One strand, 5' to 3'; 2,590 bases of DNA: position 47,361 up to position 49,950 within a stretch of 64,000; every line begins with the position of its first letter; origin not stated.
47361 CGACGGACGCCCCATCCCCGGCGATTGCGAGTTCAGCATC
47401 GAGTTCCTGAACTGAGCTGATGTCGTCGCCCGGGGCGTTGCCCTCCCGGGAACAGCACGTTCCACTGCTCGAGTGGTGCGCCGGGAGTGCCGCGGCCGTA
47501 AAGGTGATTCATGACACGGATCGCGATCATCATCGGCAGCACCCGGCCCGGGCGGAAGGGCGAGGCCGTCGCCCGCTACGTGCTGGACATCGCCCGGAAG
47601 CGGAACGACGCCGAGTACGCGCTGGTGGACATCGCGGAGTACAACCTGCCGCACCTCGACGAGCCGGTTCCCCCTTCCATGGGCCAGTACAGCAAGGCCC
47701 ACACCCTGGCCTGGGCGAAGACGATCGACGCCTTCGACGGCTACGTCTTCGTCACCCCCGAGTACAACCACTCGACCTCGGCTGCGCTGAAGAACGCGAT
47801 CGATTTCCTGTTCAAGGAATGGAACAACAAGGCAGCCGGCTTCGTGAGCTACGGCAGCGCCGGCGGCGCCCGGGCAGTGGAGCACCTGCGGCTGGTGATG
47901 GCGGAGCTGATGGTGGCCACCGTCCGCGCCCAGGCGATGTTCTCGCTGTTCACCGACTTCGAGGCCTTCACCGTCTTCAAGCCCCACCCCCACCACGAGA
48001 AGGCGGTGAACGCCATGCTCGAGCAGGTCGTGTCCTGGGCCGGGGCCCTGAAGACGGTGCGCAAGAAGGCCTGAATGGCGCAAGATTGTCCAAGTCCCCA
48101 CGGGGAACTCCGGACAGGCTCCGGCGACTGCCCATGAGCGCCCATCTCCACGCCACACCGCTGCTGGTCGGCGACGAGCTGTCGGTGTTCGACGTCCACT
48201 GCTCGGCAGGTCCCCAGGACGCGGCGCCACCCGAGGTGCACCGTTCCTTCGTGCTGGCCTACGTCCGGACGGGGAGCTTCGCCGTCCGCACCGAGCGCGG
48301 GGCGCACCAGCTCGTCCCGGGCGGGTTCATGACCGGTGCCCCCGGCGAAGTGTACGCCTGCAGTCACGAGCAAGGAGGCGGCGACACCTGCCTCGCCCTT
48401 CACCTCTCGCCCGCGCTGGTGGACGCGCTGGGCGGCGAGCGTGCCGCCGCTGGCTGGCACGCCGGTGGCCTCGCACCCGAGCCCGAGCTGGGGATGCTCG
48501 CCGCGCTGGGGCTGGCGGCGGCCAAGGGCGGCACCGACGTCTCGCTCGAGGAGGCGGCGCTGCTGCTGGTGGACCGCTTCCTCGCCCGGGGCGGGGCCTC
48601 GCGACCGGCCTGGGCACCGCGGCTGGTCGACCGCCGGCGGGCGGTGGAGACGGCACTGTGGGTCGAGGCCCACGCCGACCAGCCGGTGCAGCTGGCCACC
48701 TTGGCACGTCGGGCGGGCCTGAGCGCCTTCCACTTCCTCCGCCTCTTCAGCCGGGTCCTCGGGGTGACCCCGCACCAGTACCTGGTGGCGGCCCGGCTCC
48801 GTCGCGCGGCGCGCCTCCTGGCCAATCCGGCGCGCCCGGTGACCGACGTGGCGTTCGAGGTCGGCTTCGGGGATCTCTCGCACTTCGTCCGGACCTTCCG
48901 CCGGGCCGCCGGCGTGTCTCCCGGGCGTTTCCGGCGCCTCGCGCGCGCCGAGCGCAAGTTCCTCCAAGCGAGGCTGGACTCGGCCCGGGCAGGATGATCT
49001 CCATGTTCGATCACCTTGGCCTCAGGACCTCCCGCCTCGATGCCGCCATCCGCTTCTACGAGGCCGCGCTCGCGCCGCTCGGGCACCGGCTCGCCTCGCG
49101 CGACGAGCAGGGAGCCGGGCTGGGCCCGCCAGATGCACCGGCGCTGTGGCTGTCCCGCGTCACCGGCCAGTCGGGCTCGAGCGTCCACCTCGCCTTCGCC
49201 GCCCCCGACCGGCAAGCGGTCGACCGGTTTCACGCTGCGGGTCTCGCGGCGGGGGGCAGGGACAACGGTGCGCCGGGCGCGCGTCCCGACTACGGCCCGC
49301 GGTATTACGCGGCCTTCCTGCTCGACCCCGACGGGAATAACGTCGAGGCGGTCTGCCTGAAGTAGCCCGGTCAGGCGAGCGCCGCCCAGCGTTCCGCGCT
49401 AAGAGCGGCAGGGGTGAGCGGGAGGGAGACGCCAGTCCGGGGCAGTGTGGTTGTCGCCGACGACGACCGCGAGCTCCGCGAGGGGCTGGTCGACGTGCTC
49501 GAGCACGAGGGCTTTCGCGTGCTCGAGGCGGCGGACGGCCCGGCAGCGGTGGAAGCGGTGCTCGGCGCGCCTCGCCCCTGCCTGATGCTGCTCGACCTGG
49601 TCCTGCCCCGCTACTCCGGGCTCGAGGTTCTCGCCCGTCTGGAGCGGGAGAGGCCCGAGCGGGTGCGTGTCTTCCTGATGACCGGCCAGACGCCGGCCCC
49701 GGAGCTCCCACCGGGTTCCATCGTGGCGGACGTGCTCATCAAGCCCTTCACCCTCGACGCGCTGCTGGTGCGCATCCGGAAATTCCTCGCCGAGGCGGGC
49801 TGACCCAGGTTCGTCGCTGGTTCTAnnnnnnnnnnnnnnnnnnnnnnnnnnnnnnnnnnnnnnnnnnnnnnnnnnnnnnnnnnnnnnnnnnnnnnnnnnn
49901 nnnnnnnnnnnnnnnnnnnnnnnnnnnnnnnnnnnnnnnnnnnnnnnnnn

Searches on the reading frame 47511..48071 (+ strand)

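Call 18: search_protein_families(library=pfam, proteins=[window:47511-48071:+], max_evalue=0.001)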
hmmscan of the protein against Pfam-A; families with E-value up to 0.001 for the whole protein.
window:47511-48071:+ (187 aa): 2 families
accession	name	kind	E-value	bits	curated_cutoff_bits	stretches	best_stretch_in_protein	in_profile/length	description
PF03358.20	FMN_red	-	4.2e-40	137.2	24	1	2-147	1-150/152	NADPH-dependent FMN reductase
PF02525.22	Flavodoxin_2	-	1.3e-10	41.8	27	1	3-103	2-106/198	Flavodoxin-like fold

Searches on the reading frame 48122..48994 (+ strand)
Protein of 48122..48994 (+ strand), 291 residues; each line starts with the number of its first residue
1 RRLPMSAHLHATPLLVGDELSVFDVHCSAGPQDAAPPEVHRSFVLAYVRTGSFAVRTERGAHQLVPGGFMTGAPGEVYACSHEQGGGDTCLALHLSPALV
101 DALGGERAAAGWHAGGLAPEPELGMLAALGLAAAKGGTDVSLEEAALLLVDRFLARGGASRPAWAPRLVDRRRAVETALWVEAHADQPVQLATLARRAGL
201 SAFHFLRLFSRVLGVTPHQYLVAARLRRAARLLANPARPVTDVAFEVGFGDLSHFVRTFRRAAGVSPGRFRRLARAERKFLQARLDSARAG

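Call 18: search_protein_families(library=pfam, proteins=[window:48122-48994:+], max_evalue=0.001)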
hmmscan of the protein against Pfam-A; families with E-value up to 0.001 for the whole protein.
window:48122-48994:+ (291 aa): 3 families
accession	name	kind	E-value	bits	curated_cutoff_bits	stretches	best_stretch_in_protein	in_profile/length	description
PF12833.13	HTH_18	-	2.9e-26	92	33.6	1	194-272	1-79/80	Helix-turn-helix domain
PF00165.29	HTH_AraC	-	2.2e-18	66.3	26.6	2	239-272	10-42/42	Bacterial regulatory helix-turn-helix proteins, AraC family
PF02311.25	AraC_binding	-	3.5e-05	24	21.1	1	31-104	12-85/135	AraC-like ligand binding domain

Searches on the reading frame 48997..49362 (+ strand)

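Call 18: search_protein_families(library=pfam, proteins=[window:48997-49362:+], max_evalue=0.001)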
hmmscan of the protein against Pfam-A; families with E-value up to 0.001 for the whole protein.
window:48997-49362:+ (122 aa): 2 families
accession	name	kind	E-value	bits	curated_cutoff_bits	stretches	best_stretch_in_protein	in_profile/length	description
PF00903.31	Glyoxalase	-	1.6e-08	35.4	20.6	1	4-117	2-120/121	Glyoxalase/Bleomycin resistance protein/Dioxygenase superfamily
PF18029.7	Glyoxalase_6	-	2.5e-08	35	23.6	1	9-116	4-103/106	Glyoxalase-like domain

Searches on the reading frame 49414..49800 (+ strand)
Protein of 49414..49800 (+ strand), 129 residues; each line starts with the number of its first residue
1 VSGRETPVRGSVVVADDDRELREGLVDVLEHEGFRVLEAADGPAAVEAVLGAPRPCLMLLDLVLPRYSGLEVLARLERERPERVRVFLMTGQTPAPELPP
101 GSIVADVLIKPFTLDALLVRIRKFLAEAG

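Call 18: search_protein_families(library=pfam, proteins=[window:49414-49800:+], max_evalue=0.001)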
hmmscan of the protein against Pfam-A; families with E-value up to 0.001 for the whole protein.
window:49414-49800:+ (129 aa): 1 family
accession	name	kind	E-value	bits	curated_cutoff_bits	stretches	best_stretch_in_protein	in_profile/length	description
PF00072.30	Response_reg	-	1.8e-16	60.7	30.2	1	12-121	1-110/111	Response regulator receiver domain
